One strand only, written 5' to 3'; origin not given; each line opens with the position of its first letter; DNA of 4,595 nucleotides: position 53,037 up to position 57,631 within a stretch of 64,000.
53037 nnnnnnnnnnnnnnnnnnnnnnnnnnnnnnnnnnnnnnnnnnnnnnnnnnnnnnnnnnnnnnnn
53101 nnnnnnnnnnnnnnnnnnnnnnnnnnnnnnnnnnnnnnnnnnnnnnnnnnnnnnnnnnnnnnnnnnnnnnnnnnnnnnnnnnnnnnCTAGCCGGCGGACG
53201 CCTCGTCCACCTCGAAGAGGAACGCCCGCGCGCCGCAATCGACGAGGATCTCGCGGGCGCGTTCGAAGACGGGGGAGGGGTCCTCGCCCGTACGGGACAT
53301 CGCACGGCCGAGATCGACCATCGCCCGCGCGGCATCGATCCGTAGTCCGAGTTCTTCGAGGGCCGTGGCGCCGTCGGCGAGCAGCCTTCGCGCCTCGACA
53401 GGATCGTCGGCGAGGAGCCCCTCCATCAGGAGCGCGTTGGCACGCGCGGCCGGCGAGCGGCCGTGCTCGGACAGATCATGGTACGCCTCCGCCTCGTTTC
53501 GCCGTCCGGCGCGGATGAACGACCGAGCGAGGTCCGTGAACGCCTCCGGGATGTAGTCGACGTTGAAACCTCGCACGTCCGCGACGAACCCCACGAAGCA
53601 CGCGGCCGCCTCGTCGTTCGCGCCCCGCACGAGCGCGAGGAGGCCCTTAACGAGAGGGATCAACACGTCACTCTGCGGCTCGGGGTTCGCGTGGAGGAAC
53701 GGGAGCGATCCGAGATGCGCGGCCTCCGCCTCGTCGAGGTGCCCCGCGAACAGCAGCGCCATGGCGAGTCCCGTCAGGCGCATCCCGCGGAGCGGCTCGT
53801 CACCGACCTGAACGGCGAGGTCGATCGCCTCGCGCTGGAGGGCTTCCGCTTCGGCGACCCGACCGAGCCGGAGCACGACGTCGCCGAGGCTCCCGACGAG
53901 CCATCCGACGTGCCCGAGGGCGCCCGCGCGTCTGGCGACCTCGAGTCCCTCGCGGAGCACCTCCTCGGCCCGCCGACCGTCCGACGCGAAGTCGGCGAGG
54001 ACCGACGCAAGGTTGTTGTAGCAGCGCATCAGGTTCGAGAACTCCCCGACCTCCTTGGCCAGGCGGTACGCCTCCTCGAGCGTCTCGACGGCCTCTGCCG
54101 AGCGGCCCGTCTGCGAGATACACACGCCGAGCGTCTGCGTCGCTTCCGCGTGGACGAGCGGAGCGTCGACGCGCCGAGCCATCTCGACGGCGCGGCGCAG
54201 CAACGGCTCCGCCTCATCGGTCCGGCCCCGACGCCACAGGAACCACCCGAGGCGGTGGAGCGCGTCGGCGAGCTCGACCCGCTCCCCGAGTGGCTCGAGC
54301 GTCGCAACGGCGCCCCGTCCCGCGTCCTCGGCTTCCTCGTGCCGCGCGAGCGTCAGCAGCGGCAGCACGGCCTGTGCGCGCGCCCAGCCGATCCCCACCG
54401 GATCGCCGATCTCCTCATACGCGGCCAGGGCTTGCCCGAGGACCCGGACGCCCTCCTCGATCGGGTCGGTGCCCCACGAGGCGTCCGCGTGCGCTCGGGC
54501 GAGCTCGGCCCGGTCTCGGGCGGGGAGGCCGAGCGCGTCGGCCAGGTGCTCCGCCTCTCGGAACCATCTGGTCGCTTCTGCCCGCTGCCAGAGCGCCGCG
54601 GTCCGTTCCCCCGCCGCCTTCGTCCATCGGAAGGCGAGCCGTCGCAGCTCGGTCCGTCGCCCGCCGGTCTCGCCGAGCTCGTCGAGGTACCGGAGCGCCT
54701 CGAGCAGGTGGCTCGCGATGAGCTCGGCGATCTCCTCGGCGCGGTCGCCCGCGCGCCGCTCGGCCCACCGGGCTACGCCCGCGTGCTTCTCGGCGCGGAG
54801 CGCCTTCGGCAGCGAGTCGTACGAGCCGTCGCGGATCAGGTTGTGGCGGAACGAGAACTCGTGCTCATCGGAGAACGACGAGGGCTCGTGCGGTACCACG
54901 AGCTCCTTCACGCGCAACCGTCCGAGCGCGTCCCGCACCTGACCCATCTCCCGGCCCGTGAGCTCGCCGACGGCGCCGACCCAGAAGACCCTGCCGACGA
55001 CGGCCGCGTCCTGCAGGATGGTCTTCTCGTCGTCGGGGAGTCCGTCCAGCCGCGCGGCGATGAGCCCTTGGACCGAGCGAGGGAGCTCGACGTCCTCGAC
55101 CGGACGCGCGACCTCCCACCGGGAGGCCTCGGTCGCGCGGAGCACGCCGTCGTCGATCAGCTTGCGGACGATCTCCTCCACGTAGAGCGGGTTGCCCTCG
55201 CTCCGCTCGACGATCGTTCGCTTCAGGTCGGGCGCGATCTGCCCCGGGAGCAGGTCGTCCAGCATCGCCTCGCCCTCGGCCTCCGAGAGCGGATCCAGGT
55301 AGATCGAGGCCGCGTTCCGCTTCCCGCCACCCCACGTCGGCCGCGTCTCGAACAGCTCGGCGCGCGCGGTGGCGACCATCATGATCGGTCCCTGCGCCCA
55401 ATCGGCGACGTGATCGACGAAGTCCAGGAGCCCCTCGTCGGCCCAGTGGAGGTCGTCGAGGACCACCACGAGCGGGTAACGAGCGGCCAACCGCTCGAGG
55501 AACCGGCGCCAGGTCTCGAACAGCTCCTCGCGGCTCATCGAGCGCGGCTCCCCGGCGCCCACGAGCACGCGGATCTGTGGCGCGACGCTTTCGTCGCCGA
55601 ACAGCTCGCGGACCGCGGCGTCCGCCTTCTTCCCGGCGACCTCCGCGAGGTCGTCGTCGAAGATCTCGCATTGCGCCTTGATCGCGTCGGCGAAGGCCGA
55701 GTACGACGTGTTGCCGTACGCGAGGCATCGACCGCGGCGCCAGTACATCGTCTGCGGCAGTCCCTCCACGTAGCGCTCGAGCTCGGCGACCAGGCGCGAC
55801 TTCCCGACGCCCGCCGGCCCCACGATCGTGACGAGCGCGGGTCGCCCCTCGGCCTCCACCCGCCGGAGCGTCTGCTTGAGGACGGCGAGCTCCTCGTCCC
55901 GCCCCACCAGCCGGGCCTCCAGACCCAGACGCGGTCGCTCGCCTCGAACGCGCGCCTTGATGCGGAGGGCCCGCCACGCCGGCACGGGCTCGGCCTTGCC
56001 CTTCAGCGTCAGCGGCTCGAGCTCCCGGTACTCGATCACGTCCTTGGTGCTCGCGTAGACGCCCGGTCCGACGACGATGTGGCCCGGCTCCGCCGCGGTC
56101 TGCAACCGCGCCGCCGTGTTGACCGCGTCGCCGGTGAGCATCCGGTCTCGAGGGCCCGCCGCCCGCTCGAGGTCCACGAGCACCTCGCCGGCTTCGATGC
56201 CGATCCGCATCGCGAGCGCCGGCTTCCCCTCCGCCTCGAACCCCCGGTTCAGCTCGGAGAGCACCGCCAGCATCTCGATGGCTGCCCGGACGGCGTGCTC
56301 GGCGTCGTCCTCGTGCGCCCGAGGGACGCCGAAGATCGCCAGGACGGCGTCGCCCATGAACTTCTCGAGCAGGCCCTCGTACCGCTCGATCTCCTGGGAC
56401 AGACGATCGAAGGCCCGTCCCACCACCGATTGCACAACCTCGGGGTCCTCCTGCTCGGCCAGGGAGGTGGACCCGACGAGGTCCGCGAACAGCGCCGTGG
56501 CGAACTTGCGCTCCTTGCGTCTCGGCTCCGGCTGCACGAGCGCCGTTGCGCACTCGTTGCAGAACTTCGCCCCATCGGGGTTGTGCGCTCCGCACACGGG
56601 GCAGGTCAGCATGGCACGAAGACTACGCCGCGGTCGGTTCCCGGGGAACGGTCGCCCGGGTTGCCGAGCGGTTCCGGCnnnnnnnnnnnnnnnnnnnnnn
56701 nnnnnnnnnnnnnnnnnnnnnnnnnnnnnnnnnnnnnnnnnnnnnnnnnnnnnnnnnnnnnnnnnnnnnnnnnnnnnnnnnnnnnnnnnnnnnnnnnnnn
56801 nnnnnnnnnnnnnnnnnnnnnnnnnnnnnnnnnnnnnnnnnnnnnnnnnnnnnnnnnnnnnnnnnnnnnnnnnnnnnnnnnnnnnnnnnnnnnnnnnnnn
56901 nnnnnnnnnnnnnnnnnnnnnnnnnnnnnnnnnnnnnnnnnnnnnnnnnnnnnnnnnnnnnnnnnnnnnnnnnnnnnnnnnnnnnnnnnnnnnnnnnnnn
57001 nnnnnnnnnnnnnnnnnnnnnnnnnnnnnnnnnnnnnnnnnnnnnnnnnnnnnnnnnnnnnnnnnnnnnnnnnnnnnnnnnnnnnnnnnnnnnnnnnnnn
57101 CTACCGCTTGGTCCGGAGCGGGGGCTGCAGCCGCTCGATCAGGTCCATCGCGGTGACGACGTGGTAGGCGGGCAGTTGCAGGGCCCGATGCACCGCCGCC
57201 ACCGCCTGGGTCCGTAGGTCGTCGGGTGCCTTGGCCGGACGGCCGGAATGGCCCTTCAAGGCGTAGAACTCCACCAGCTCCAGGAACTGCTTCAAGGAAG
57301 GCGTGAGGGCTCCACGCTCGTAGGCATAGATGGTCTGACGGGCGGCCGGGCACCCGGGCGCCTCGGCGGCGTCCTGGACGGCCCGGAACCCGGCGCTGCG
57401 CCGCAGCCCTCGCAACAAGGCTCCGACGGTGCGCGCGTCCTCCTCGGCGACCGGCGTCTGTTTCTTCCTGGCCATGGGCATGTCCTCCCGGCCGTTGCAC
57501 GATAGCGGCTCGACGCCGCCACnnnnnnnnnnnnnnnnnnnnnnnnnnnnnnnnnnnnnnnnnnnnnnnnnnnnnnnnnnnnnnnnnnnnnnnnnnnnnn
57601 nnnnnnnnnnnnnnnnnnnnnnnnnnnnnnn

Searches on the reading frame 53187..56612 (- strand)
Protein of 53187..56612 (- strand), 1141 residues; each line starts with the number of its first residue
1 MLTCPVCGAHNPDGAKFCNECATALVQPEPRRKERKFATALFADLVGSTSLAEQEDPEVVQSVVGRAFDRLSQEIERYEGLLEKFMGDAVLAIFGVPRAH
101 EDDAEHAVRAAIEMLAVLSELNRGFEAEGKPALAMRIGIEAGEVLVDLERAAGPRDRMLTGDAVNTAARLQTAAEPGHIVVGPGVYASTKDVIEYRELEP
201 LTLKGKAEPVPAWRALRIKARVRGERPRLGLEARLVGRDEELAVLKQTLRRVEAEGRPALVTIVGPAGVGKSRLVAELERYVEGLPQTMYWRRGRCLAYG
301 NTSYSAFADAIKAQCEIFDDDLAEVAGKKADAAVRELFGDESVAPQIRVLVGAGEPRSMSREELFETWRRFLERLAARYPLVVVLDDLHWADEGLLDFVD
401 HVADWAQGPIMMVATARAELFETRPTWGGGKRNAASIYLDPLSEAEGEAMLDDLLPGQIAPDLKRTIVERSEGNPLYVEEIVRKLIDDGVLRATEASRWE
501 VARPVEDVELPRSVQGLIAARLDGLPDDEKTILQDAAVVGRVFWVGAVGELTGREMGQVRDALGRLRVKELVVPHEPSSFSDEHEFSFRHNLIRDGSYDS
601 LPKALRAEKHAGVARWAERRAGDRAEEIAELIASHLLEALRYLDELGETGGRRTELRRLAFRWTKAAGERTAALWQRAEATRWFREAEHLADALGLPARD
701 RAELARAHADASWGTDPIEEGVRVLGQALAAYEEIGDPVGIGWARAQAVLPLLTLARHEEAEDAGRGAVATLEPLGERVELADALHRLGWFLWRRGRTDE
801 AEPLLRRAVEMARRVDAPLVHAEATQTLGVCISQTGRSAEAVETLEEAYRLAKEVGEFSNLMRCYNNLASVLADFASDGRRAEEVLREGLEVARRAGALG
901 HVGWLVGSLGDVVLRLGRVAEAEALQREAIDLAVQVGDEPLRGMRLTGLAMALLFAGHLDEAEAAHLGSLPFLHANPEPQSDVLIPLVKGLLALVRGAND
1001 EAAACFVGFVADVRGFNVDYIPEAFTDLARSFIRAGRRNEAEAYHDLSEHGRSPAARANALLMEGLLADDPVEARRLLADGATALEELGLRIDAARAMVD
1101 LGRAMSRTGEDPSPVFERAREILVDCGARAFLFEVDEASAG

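Call 52: search_protein_families(library=pfam, proteins=[window:53187-56612:-], max_evalue=0.0001)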
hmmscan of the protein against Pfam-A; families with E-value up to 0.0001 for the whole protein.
window:53187-56612:- (1141 aa): 11 families
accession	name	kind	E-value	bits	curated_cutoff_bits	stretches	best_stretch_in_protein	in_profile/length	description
PF13191.12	AAA_16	-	2.7e-25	90.2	32.6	1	234-404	1-157/167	AAA ATPase domain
PF13424.12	TPR_12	-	7.5e-25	87.4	30.1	3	908-966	8-68/77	Tetratricopeptide repeat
PF00211.25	Guanylate_cyc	-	1.1e-18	67.9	21.9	1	38-208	9-175/183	Adenylate and Guanylate cyclase catalytic domain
PF13374.12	TPR_10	-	1.6e-11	44.3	27.5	1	781-815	1-35/42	Tetratricopeptide repeat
PF13181.12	TPR_8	-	1e-09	38.2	25.7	0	782-813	1-32/34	Tetratricopeptide repeat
PF13176.12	TPR_7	-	1.4e-07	31.5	27.9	0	784-814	1-31/36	Tetratricopeptide repeat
PF17874.7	TPR_MalT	-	4.1e-07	30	45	0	880-1004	57-182/336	MalT-like TPR region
PF07719.23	TPR_2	-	4.8e-07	29.9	27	0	782-812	1-31/34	Tetratricopeptide repeat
PF13240.11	Zn_Ribbon_1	-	3.6e-06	27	25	1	4-25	2-23/23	zinc-ribbon domain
PF13401.12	AAA_22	-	1e-05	26.3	27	1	259-408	6-116/130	AAA domain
PF24463.1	DUF7577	-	1.8e-05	24.7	28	1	3-25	4-26/27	Domain of unknown function (DUF7577)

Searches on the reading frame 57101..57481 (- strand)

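Call 52: search_protein_families(library=pfam, proteins=[window:57101-57481:-], max_evalue=0.0001)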
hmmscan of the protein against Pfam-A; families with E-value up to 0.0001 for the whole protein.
window:57101-57481:- (126 aa): 1 family
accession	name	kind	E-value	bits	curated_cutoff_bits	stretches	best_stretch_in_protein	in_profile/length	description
PF13560.12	HTH_31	-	5.9e-05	23.7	27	1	20-77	3-58/64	Helix-turn-helix domain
